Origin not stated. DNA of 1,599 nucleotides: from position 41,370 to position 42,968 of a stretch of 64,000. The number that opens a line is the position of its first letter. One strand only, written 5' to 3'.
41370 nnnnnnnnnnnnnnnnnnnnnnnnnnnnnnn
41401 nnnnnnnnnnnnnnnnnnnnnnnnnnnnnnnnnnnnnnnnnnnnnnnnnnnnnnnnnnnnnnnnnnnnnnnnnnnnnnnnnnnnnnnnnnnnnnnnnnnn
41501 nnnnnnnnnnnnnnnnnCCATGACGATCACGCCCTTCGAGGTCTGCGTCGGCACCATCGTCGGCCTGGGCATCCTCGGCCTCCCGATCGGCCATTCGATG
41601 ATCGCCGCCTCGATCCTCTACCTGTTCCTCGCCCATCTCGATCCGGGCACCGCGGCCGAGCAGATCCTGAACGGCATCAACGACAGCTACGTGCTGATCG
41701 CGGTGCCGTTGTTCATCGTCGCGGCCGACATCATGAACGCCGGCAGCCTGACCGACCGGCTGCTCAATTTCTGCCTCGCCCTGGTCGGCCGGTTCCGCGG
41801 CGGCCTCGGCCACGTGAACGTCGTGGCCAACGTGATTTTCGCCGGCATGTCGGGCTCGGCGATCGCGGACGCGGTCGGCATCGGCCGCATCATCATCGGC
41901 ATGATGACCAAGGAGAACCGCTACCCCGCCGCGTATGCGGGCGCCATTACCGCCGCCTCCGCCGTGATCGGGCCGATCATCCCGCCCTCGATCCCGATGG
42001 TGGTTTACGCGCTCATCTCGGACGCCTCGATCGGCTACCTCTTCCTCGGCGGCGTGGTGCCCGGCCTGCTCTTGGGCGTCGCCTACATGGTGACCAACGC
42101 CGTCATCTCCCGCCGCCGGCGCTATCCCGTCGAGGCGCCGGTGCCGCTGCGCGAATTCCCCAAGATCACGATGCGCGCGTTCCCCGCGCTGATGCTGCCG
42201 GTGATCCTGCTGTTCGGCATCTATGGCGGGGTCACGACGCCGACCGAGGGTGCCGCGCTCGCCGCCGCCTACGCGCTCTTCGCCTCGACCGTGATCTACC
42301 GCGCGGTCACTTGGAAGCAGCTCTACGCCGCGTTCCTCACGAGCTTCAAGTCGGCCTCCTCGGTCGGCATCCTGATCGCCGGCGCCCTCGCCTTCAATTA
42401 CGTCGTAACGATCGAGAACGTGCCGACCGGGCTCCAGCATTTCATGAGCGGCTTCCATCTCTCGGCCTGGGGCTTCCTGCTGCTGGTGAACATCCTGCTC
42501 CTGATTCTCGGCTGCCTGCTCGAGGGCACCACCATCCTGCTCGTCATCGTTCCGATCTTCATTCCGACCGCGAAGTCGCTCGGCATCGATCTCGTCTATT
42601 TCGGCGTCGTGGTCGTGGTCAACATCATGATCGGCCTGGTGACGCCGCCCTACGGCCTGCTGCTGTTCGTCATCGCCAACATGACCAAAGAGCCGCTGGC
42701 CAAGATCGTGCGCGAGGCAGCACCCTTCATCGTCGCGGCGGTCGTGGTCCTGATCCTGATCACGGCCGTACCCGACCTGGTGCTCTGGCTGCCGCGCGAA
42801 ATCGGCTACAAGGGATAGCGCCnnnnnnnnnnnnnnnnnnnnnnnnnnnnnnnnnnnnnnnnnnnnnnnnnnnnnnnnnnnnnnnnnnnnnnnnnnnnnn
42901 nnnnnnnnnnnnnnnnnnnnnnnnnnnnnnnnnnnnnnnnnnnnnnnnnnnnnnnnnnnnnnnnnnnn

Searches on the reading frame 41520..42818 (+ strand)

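Call 40: search_protein_families(library=pfam, proteins=[window:41520-42818:+])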
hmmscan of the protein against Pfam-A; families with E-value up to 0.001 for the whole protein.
window:41520-42818:+ (432 aa): 1 family
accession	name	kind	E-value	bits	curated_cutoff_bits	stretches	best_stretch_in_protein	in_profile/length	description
PF06808.19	DctM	-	3.4e-107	359.3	23.8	1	11-419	2-412/413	Tripartite ATP-independent periplasmic transporter, DctM component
